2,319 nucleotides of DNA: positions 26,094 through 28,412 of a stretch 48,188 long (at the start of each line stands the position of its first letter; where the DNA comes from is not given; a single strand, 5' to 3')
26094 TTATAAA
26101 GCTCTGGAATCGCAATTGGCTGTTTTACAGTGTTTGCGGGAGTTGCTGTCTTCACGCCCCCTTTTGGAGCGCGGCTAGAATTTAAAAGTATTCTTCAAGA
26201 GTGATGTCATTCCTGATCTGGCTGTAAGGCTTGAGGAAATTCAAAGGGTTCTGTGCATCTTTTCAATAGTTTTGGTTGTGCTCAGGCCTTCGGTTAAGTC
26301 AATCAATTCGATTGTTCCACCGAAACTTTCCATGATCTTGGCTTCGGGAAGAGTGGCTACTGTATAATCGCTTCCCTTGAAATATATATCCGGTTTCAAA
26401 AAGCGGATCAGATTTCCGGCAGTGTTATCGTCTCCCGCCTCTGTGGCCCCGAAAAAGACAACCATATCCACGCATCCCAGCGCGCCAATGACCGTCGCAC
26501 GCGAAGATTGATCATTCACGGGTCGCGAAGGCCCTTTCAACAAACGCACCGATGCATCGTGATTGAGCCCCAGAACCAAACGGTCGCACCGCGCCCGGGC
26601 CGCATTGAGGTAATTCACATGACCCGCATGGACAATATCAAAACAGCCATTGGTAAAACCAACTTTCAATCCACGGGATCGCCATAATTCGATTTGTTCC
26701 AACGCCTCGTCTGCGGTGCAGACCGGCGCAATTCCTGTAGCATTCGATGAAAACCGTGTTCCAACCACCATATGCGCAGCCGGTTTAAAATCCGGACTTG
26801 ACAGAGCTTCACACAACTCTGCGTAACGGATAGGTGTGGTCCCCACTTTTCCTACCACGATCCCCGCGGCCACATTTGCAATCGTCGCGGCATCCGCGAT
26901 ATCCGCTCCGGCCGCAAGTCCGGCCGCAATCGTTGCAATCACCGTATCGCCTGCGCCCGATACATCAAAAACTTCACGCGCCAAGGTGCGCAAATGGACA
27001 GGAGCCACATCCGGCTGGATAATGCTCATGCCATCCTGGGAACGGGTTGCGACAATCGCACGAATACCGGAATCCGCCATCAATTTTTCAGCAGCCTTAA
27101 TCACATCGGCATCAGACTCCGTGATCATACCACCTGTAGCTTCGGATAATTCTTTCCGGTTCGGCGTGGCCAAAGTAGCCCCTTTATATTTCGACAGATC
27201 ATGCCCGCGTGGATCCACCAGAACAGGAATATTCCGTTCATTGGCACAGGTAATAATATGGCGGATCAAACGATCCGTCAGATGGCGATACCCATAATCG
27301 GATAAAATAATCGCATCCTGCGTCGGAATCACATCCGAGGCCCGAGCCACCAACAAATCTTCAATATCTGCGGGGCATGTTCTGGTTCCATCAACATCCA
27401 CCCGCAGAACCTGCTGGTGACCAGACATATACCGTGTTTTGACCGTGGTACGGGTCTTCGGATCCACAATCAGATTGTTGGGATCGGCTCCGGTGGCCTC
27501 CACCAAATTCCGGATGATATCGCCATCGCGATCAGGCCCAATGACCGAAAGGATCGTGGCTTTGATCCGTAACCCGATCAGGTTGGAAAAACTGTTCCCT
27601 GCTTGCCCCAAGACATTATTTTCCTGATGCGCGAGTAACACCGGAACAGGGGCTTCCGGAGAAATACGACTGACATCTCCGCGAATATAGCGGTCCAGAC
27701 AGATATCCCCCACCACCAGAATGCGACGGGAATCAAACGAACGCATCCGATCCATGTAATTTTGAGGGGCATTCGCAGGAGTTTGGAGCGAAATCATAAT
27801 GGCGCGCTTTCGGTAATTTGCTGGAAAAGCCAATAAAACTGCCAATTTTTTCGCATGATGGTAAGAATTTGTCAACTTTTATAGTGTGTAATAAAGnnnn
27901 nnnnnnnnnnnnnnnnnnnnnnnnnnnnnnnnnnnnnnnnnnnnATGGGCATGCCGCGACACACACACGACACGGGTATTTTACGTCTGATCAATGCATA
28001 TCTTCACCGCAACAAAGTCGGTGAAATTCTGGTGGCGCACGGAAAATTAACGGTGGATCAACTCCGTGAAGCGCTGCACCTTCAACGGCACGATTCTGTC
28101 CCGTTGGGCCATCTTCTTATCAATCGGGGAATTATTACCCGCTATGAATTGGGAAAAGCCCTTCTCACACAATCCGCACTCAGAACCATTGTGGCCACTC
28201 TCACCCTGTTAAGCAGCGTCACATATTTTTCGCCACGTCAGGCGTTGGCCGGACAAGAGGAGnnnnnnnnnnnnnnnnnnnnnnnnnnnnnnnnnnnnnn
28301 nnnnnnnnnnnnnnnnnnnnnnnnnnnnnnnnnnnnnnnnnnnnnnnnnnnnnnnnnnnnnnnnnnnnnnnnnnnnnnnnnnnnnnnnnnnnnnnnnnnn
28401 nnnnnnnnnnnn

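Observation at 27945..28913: MshEN-type c-di-GMP receptor motif fused, through one hydrophobic segment, to a LapG-like (BTLCP) cysteine protease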

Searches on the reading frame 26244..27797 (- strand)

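Call 46: search_protein_families(library=ncbifam, proteins=[window:26244-27797:-], max_evalue=0.001)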
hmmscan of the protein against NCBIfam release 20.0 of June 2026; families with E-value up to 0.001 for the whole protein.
window:26244-27797:- (518 aa): 26 families (the best 25 are shown)
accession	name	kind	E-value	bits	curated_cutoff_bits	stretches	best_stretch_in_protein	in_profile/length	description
NF008454.0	PRK11316.1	equivalog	1.2e-130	436.3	521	1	17-516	4-473/475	bifunctional D-glycero-beta-D-manno-heptose-7-phosphate kinase/D-glycero-beta-D-manno-heptose 1-phosphate adenylyltransferase HldE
TIGR02198.1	rfaE_dom_I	equivalog_domain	2e-105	352.4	345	1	18-332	2-314/315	D-glycero-beta-D-manno-heptose-7-phosphate kinase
TIGR02199.1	rfaE_dom_II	equivalog_domain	7.2e-51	171.8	181.5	1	370-515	4-143/144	D-glycero-beta-D-manno-heptose 1-phosphate adenylyltransferase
TIGR03168.1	1-PFK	subfamily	2.4e-24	85.8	216.4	1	79-324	51-291/305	hexose kinase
TIGR03828.1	pfkB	equivalog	9.8e-24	83.9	292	1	77-322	49-289/305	1-phosphofructokinase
TIGR02152.1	D_ribokin_bact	equivalog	5.9e-16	58.7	299.65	1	79-321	51-287/298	ribokinase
NF041320.1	pfkB_Halo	equivalog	1.7e-14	53.9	400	1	89-326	62-288/302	1-phosphofructokinase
TIGR00125.1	cyt_tran_rel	domain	9.8e-11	41.7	27.7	1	379-440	1-59/65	adenylyltransferase/cytidyltransferase family protein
TIGR04382.1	myo_inos_iolC_N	equivalog_domain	1e-10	41.4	300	1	213-322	195-297/309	5-dehydro-2-deoxygluconokinase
NF053626.1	RibKinHalex1628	equivalog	6.8e-10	38.9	330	1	25-320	3-278/293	ATP-dependent ribose-1-phosphate kinase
NF007068.0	PRK09513.1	equivalog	1.2e-08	34.5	432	1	72-316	48-287/312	1-phosphofructokinase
NF008353.0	PRK11142.1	equivalog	8.8e-08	32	341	1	207-321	179-290/307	ribokinase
NF007632.0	PRK10294.1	equivalog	2.9e-07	30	353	1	171-313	142-284/310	6-phosphofructokinase II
NF047869.1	myo_kin_aldol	exception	6.9e-07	28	600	1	226-322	219-319/586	bifunctional 5-dehydro-2-deoxygluconokinase/5-dehydro-2-deoxyphosphogluconate aldolase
TIGR00097.1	HMP-P_kinase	equivalog_domain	1.9e-06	27.3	204.95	1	206-308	127-231/254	bifunctional hydroxymethylpyrimidine kinase/phosphomethylpyrimidine kinase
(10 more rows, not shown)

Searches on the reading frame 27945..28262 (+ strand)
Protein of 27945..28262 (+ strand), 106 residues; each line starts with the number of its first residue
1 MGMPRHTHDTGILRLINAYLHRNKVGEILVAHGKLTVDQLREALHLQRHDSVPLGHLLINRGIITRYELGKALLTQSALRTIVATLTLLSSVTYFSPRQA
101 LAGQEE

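Call 30: search_solved_structures(query=window:27945-28262:+, max_evalue=10, show_alignments=5)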
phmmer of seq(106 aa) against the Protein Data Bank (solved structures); distinct sequences matched with E-value up to 10: 14.
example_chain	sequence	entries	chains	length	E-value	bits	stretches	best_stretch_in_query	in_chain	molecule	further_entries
6f8l_G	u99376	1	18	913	1.1e-10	44.9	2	17-75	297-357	Type IV pilus assembly protein PilF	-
6olj_C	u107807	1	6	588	0.0013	22.1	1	5-77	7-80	Type IV pilus biogenesis ATPase PilB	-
5tsg_B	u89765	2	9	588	0.0013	22.1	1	5-77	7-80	Type IV pilus biogenesis ATPase PilB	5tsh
5htl_A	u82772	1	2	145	0.006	20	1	22-82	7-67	MSHA biogenesis protein MshE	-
5zfr_A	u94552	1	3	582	0.058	16.9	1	21-76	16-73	Type IV pilus biogenesis ATPase PilB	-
6ejf_J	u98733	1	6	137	0.11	16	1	24-85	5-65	Type IV pilus assembly protein PilF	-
8pdk_A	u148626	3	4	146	0.12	15.9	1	24-85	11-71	c-di-GMP binding domain of the ATPase enzyme PilF | ATP-binding motif-containing protein pilF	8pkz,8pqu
8pfa_A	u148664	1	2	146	0.23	15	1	24-85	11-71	c-di-GMP binding domain of the ATPase enzyme PilF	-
9glg_A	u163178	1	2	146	0.27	14.7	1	24-85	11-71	ATP-binding motif-containing protein pilF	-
9gl5_A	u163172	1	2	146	0.3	14.6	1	24-85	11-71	ATP-binding motif-containing protein pilF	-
8pe0_A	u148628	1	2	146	0.43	14.1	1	25-85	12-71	c-di-GMP binding domain of the ATPase enzyme PilF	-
10cw_A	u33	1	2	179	0.56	13.7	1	16-67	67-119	Ribonuclease P Rpp30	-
3jc8_Ba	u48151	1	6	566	0.57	13.7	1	24-74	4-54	Type IV-A pilus assembly ATPase PilB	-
6ejf_G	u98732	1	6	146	0.75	13.3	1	24-77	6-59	Type IV pilus assembly protein PilF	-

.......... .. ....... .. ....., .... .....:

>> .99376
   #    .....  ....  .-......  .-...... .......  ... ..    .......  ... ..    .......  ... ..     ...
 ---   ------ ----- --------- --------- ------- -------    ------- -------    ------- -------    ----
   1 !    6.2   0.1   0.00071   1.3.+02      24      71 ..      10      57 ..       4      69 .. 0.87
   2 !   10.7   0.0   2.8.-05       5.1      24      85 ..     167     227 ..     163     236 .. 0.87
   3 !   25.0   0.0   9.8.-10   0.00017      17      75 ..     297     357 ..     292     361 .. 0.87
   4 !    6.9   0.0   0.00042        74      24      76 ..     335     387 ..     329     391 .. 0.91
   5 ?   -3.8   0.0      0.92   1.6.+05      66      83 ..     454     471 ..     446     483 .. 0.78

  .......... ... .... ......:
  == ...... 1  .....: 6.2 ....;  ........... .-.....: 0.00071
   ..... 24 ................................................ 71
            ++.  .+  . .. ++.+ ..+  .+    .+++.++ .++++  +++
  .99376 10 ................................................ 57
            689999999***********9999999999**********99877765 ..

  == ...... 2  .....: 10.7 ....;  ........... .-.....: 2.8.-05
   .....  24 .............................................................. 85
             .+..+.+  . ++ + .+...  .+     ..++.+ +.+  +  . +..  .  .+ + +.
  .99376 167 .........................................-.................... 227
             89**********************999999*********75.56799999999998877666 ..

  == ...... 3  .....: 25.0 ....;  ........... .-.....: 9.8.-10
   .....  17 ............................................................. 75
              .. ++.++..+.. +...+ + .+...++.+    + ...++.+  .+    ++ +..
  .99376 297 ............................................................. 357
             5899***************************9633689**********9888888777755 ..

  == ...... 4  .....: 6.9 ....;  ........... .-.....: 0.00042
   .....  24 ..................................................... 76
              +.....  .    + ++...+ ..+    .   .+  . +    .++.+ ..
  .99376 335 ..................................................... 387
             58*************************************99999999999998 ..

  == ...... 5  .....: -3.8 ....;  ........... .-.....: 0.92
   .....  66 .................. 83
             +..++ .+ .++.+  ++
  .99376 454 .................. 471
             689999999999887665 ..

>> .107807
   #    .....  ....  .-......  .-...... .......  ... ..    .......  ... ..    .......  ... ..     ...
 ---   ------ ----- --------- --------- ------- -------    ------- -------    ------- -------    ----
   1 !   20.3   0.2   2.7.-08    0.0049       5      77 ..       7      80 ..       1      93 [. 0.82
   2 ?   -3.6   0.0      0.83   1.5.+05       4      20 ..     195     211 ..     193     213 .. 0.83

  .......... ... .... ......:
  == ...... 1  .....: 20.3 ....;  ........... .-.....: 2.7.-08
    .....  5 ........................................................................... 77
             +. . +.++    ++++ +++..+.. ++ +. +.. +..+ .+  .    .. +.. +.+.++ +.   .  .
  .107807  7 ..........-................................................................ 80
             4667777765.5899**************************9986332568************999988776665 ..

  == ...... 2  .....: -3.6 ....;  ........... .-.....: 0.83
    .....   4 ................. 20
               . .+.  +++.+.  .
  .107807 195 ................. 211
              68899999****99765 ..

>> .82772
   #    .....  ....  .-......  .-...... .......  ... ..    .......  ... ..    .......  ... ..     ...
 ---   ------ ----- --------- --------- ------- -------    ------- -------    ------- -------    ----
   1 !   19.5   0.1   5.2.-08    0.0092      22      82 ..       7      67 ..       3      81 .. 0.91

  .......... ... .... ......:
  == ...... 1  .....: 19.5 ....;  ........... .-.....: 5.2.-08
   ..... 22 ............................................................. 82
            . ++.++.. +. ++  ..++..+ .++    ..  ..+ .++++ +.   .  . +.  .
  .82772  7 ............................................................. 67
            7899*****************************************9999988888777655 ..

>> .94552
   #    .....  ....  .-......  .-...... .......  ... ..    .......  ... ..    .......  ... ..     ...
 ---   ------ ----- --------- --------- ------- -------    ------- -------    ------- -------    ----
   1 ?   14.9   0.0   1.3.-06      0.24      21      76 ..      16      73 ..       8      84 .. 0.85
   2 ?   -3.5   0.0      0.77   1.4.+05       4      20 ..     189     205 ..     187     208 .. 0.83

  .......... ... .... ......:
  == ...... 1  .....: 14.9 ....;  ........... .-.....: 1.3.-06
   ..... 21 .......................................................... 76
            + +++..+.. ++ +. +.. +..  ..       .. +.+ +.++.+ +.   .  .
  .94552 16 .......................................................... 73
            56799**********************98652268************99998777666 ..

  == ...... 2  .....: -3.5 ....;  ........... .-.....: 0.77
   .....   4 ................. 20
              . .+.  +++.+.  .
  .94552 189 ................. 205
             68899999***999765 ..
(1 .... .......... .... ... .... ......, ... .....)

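Call 63: find_homologous_proteins(query=window:27945-28262:+, max_evalue=0.01)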
Query seq(106 aa): 4 candidates shared short words with the query, none scored E <= 0.01.
